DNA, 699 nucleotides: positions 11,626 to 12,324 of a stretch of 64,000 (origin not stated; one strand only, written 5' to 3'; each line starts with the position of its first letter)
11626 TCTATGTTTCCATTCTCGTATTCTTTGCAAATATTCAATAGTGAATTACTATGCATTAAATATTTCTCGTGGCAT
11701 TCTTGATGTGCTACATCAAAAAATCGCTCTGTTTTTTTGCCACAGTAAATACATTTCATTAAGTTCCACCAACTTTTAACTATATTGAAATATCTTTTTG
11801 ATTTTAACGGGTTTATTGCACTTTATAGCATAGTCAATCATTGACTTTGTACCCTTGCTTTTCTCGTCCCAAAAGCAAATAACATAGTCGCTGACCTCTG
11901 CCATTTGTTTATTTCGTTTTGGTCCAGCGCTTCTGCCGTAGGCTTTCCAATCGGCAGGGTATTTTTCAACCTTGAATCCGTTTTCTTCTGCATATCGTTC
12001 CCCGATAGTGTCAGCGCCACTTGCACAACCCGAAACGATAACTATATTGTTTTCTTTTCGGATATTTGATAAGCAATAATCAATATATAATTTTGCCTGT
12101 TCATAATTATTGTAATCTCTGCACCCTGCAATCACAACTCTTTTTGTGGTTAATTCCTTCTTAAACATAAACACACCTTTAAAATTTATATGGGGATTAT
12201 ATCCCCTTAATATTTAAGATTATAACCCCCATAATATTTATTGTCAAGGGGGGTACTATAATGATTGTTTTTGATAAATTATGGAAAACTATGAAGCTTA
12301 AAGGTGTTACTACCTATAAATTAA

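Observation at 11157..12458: Compact cassette of a Zn-ribbon protein, a DUF2493/SLOG protein and a divergent Xre regulator, a candidate conflict (defence or toxin-antitoxin-like) module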

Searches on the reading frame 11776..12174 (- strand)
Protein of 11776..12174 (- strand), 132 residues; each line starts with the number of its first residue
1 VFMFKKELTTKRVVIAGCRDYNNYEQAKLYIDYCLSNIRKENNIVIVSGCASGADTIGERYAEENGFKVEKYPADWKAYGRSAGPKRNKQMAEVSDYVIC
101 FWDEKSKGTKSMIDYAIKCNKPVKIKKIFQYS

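Call 4: search_protein_families(library=pfam, proteins=[window:11776-12174:-], max_evalue=0.1)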
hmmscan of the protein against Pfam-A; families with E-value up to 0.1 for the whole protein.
window:11776-12174:- (132 aa): 2 families
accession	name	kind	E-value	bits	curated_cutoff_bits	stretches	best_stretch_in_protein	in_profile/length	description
PF10686.14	YAcAr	-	1.7e-14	53.8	28.2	1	12-79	2-66/66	YspA, cpYpsA-related SLOG family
PF02481.21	DNA_processg_A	-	3.5e-07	30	29.6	1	10-67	44-98/212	DNA recombination-mediator protein A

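Call 5: search_protein_families(library=padloc, proteins=[window:11776-12174:-], max_evalue=1)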
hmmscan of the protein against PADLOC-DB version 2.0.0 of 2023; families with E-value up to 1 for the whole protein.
window:11776-12174:- (132 aa): 2 families
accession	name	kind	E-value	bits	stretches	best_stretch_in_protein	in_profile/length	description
PDLC03961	ShosA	-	6.9e-08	30.1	2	64-125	197-257/303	-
PDLC03927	PsyrA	-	0.049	10.7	1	9-66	130-184/398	-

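Call 6: search_protein_families(library=phrogs, proteins=[window:11776-12174:-], max_evalue=0.1)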
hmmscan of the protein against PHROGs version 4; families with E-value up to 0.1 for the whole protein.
window:11776-12174:- (132 aa): 8 families
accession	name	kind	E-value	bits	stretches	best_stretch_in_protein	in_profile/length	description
phrog_289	-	other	2e-34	120.3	1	8-127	20-139/500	GTP-binding domain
phrog_11222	-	unknown function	8.1e-16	59.7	1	7-118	154-270/293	-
phrog_16939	-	unknown function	4.6e-07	30.3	1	12-118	2-113/330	-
phrog_768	-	DNA, RNA and nucleotide metabolism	0.00017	22.2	1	36-87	30-79/191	DprA-like DNA recombination-mediator protein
phrog_4299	-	unknown function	0.0022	18.1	0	63-123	197-256/322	-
phrog_355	-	DNA, RNA and nucleotide metabolism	0.018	15.5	0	87-123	132-169/249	nucleoside 2-deoxyribosyltransferase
phrog_30500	-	unknown function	0.051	13.5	0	66-121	201-255/388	-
phrog_30585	-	DNA, RNA and nucleotide metabolism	0.061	12.1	0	13-76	681-741/852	DNA repair protein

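Call 42: search_protein_families(library=ncbifam, proteins=[window:11776-12174:-], max_evalue=0.01)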
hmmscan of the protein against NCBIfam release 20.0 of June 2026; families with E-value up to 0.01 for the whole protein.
window:11776-12174:- (132 aa): 1 family
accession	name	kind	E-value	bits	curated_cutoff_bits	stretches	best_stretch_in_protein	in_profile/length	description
TIGR00732.1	dprA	equivalog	0.00075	18.8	191.15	0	8-61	42-92/220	DNA-processing protein DprA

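Call 44: search_solved_structures(query=window:11776-12174:-, max_evalue=1, show_alignments=2)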
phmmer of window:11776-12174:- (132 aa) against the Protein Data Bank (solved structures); distinct sequences matched with E-value up to 1: 1.
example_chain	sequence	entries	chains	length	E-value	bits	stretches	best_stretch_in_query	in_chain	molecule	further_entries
3uqz_A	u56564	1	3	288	0.43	13.7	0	40-69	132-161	DNA processing protein DprA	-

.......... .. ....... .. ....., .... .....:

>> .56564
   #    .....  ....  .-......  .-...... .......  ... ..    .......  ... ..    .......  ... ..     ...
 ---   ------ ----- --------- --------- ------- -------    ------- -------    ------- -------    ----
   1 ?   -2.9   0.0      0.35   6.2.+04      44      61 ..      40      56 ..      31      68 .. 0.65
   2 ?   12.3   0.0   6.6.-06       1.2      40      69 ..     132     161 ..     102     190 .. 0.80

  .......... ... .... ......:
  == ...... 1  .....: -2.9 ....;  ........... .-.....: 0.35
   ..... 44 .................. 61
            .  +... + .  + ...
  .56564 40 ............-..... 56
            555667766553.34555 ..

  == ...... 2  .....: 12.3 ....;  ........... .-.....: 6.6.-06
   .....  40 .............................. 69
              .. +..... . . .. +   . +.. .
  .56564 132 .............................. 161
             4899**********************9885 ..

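Call 47: search_dna_similar(query=window:11776-12174:-, collection=phages, mode=protein, max_evalue=0.00001, max_rows=25)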
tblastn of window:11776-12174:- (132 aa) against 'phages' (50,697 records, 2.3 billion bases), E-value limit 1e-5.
Records with a match: 1072; places in all: 1072; records where one place covers at least 80% of the query: 857.
Best place of each record, by identity: <60% 1072.
By first word of the organism name: Mycobacterium 380; Vibrio 109; Escherichia 92; Klebsiella 76; Bacillus 39; Erwinia 39; Campylobacter 39; Pseudomonas 28; Rhodobacter 27; Gordonia 21; and 55 more.
By host as written in the record: Mycobacterium smegmatis mc2 155 271; - 100; Mycobacterium smegmatis mc#155 67; Klebsiella pneumoniae 52; Escherichia coli 39; Rhodobacter capsulatus YW1 27; Erwinia amylovora 24; Campylobacter jejuni NCTC12662 15; and 218 more.
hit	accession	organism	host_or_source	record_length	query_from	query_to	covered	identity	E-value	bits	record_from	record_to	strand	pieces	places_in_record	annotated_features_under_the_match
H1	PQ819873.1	Streptococcus phage vB_SagM-GXN1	Streptococcus agalactiae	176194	12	129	89%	50.8%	2e-31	122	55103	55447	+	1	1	none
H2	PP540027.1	Maribacter phage Panino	Maribacter halichondriae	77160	12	127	88%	50.9%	4e-29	115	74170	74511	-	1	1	GTP-binding domain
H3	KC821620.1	Cellulophaga phage phi18:3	Cellulophaga baltica #18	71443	12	125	86%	49.1%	4e-28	112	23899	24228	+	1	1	hypothetical protein (x2)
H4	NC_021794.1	Cellulophaga phage phi18:3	Cellulophaga baltica #18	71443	12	125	86%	49.1%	4e-28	112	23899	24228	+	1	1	GTP-binding domain | hypothetical protein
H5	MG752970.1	Ralstonia phage RsoM2USA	Ralstonia solanacearum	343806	1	121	92%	45.5%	4e-22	96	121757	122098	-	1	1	hypothetical protein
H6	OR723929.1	Vibrio phage vB_VpaP_SJSY21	Vibrio parahaemolyticus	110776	9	125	89%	46.2%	2e-24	102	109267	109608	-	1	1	hypothetical protein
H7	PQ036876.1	Lactococcus phage PMBT69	Lactococcus lactis subsp. cremoris ...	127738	12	125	86%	46.7%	7e-28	112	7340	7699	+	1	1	hypothetical protein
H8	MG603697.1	Vibrio phage Vp_R1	Vibrio parahaemolyticus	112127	9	125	89%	45.3%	8e-24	100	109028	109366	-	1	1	hypothetical protein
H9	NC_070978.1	Vibrio phage Vp_R1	Vibrio parahaemolyticus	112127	9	125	89%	45.3%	8e-24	100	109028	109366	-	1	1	hypothetical protein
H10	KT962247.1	Cellulophaga phage phi17:2_18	Cellulophaga baltica #18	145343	12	112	77%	52.5%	4e-27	110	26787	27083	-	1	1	hypothetical protein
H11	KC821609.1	Cellulophaga phage phi17:2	Cellulophaga baltica #17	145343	12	112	77%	52.5%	4e-27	110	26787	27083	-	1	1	hypothetical protein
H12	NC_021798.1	Cellulophaga phage phi17:2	Cellulophaga baltica #17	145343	12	112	77%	52.5%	4e-27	110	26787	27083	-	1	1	hypothetical protein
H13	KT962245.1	Cellulophaga phage phi4:1_13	Cellulophaga baltica #13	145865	12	112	77%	52.5%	4e-27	110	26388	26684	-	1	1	hypothetical protein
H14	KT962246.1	Cellulophaga phage phi4:1_18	Cellulophaga baltica #18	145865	12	112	77%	52.5%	4e-27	110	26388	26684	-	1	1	hypothetical protein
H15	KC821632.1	Cellulophaga phage phi4:1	Cellulophaga baltica #4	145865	12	112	77%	52.5%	4e-27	110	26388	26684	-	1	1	hypothetical protein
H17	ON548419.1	Bacillus phage vB_BanS-Thrax3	Bacillus anthracis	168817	3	125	93%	43.1%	5e-24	101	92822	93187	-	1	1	DUF2493 domain-containing protein | hypothetical protein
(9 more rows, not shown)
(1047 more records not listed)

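Call 48: search_dna_similar(query=window:11776-12174:-, collection=plasmids, mode=protein, max_evalue=0.00001, max_rows=25)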
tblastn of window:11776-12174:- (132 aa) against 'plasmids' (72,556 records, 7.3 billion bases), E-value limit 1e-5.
Records with a match: 41; places in all: 42; records where one place covers at least 80% of the query: 24.
Best place of each record, by identity: <60% 41.
By first word of the organism name: Streptomyces 7; Bacillus 4; Paenibacillus 2; Flammeovirga 2; Chryseobacterium 2; Campylobacter 2; Segatella 2; Pseudarthrobacter 2; Arthrobacter 2; Geobacillus 1; and 15 more.
By predicted mobility (MOB-suite, as given by PLSDB): non-mobilizable 40; mobilizable 1.
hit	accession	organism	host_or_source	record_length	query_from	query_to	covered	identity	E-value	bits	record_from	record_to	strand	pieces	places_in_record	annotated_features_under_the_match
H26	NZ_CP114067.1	Bacillus halotolerans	mixed culture,Sweet potato rhizosphere ...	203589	7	132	95%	46.1%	9e-26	107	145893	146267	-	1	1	DUF2493 domain-containing protein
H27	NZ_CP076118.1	Bacillus amyloliquefaciens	Apostichopus japonicus,cell culture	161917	12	129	89%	43.2%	2e-21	96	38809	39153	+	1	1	DUF2493 domain-containing protein | hypothetical protein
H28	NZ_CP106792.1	Bacillus subtilis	chicken,pure culture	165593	12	129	89%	43.2%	2e-21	96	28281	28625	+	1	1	DUF2493 domain-containing protein | hypothetical protein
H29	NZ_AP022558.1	Geobacillus subterraneus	-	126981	12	116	80%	47.2%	5e-24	102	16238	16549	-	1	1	DUF2493 domain-containing protein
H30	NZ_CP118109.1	Paenibacillus urinalis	Homo sapiens,blood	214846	12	128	89%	42.3%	8e-22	96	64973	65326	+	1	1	DUF2493 domain-containing protein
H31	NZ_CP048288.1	Paenibacillus rhizovicinus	cell culture,rhizosphere soil of tomato ...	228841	12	114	78%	47.2%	2e-21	96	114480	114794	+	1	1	DUF2493 domain-containing protein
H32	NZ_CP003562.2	Flammeovirga sp. MY04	coastal sediment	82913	12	125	86%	42.0%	6e-22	97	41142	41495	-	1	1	SLOG family protein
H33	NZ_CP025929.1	Microcystis aeruginosa NIES-2481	cell culture,freshwater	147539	9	125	89%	40.2%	3e-22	97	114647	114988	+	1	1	DUF2493 domain-containing protein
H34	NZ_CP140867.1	Rhizobium leguminosarum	Trifolium pratense,whole organism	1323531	12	127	88%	40.3%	5e-14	74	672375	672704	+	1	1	record has no annotation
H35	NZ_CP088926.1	Rhodanobacter denitrificans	soil,well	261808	12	116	80%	41.9%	5e-18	86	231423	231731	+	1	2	SLOG family protein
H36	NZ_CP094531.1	Chryseobacterium oryzae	Single cell,Andong Sikhe (Andong rice ...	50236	13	125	86%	38.1%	9e-12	67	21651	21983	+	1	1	DUF2493 domain-containing protein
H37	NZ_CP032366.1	Bacillus wiedmannii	Alvinocaris longirostris,gills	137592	12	116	80%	40.9%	1e-16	81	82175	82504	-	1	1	DUF2493 domain-containing protein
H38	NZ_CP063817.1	Clostridium botulinum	Mink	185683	32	118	66%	48.5%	9e-17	82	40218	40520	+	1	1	SLOG family protein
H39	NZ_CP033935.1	Chryseobacterium balustinum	fish,pure isolate,blood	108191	13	125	86%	37.2%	1e-11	67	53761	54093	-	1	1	DUF2493 domain-containing protein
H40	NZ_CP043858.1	Aliarcobacter cibarius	cell culture,Poultry carcass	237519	13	127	87%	36.2%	2e-12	70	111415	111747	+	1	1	SLOG family protein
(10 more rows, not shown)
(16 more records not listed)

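Call 49: get_annotated_region(hit=H17, flank=4000)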
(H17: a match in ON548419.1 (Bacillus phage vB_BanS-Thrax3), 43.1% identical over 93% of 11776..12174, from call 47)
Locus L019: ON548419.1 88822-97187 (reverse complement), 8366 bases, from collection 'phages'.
description: Bacillus phage vB_BanS-Thrax3, complete genome.
organism: Bacillus phage vB_BanS-Thrax3 (NCBI taxid 2951251)
taxonomy: Viruses; Duplodnaviria; Heunggongvirae; Uroviricota; Caudoviricetes
host: Bacillus anthracis; source: soil; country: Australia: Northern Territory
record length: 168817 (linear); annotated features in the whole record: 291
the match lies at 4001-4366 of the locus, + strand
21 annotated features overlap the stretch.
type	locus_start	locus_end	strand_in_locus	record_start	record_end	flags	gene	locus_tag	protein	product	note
CDS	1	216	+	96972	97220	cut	-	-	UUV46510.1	hypothetical protein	-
CDS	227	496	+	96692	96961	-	-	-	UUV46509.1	hypothetical protein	-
CDS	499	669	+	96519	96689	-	-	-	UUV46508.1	hypothetical protein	-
CDS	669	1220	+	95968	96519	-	-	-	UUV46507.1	guanylate kinase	-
CDS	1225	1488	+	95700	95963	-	-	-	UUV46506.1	hypothetical protein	-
CDS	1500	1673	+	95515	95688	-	-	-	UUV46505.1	hypothetical protein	-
CDS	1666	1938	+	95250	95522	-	-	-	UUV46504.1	hypothetical protein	-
CDS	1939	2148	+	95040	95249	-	-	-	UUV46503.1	hypothetical protein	-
CDS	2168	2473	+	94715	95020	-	-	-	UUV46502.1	hypothetical protein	-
CDS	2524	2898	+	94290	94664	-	-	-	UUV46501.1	hypothetical protein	-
CDS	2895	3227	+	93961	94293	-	-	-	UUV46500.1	hypothetical protein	-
CDS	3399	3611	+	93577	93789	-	-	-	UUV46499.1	hypothetical protein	-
CDS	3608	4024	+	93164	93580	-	-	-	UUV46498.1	hypothetical protein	-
CDS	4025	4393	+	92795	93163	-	-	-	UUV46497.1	DUF2493 domain-containing protein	-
CDS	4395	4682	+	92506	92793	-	-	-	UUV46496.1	hypothetical protein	-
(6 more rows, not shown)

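Call 50: get_annotated_region(hit=H2, flank=4000)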
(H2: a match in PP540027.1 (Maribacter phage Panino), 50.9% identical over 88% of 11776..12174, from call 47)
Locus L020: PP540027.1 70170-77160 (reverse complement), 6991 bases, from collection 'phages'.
description: Maribacter phage Panino, complete genome.
organism: Maribacter phage Panino (NCBI taxid 3135610)
taxonomy: Viruses; Duplodnaviria; Heunggongvirae; Uroviricota; Caudoviricetes
host: Maribacter halichondriae; source: Halichondria panicea sponge tissue; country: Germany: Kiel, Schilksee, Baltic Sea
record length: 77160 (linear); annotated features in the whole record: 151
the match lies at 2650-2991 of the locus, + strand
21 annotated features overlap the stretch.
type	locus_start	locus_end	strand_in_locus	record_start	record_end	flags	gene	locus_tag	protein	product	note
CDS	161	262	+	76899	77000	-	-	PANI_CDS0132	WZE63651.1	hypothetical protein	-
CDS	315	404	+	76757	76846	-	-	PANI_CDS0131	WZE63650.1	hypothetical protein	-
CDS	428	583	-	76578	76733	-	-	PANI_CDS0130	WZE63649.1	hypothetical protein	-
CDS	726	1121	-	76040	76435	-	-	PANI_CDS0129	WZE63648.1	hypothetical protein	-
CDS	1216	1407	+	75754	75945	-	-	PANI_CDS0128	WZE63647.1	hypothetical protein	-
CDS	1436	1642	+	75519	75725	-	-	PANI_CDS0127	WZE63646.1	hypothetical protein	-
CDS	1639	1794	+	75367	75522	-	-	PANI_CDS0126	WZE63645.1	hypothetical protein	-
CDS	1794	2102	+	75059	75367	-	-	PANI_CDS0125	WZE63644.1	hypothetical protein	-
CDS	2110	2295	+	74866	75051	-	-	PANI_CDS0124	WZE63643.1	hypothetical protein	-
CDS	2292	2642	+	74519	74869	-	-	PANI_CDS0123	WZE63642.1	hypothetical protein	-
CDS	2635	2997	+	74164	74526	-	-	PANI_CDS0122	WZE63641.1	GTP-binding domain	-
CDS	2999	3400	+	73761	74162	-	-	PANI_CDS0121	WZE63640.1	virion structural protein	head and packaging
CDS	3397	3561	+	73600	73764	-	-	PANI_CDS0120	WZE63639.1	hypothetical protein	-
CDS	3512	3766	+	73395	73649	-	-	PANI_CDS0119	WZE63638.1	hypothetical protein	-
CDS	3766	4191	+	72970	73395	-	-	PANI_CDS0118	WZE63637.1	hypothetical protein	-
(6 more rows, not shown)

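Call 51: get_annotated_region(hit=H26, flank=4000)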
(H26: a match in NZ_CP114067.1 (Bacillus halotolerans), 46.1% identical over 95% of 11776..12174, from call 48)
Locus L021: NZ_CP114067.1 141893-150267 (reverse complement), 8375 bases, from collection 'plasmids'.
description: Bacillus halotolerans strain B13 plasmid unnamed, complete sequence
organism: Bacillus halotolerans (NCBI taxid 260554)
taxonomy: Bacteria; Bacillota; Bacilli; Bacillales; Bacillaceae; Bacillus; Bacillus halotolerans
host: -; source: mixed culture,Sweet potato rhizosphere soil; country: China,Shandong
typing (MOB-suite, as given by PLSDB): non-mobilizable; replicon rep_cluster_1042
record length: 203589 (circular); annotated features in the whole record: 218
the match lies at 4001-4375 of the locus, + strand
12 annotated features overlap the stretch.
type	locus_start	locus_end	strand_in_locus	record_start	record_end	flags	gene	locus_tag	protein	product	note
CDS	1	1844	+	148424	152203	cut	-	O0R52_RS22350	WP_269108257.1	hypothetical protein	-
CDS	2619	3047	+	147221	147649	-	-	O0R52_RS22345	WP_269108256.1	hypothetical protein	-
CDS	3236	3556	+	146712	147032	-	-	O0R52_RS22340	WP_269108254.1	hypothetical protein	-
CDS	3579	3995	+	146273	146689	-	-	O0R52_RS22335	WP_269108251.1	type II toxin-antitoxin system RnlB family antitoxin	-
CDS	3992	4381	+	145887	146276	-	-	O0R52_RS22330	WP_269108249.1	DUF2493 domain-containing protein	-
CDS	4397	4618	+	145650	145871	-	-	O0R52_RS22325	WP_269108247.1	hypothetical protein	-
CDS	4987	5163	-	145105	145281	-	-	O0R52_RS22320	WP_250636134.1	hypothetical protein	-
CDS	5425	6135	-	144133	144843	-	-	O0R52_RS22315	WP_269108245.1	hypothetical protein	-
CDS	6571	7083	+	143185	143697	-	-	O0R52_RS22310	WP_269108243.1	RNase H family protein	-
CDS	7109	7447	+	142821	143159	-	-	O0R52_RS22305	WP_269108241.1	hypothetical protein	-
CDS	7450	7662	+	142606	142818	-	-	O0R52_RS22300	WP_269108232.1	hypothetical protein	-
CDS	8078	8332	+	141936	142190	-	-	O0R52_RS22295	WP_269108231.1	hypothetical protein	-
